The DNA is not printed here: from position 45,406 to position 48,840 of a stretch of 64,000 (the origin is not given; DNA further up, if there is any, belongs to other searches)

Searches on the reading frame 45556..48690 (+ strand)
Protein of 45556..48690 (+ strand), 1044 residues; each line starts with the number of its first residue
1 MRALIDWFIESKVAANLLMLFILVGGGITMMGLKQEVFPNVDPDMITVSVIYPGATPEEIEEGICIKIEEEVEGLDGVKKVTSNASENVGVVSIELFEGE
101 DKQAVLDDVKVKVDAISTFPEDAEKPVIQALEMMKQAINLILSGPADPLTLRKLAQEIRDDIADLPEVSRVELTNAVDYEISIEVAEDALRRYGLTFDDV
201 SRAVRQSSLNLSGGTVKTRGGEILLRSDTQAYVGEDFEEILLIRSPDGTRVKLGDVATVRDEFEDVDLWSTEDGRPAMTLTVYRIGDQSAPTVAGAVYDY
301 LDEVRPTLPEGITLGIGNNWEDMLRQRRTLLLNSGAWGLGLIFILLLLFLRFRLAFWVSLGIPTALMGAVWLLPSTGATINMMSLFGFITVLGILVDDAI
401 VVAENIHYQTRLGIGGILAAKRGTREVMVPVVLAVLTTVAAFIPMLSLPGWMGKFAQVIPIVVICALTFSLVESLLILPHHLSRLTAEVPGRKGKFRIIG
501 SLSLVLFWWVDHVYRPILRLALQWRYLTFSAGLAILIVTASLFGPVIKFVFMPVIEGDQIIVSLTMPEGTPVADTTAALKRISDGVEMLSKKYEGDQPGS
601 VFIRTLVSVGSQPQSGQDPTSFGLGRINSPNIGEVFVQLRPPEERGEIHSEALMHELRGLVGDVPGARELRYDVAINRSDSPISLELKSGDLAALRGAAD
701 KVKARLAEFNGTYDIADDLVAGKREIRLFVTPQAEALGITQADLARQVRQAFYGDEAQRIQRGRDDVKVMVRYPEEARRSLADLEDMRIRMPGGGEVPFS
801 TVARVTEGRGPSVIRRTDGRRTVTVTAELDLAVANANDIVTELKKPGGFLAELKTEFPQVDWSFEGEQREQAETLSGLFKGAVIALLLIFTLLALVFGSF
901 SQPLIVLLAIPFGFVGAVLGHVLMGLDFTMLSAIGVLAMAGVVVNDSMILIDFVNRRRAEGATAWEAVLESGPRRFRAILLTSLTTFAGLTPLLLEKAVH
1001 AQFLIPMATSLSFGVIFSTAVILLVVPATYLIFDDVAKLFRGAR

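Call 24: search_protein_families(library=pfam, proteins=[window:45556-48690:+])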
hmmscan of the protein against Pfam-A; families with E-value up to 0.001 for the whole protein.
window:45556-48690:+ (1044 aa): 2 families
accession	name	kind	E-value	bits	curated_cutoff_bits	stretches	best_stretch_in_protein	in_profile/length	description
PF00873.25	ACR_tran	-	4.3e-169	564.8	28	1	5-1033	2-1020/1021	AcrB/AcrD/AcrF family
PF02355.23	SecD_SecF_C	-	0.00014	21.8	20.5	0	882-1019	37-172/189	Protein export membrane protein SecD/SecF, C-terminal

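Call 29: find_encoding_contigs(protein=window:45556-48690:+, flank=2000, max_places=5)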
Protein window:45556-48690:+ (1044 aa): no gene with exactly this product is on record in the collection.
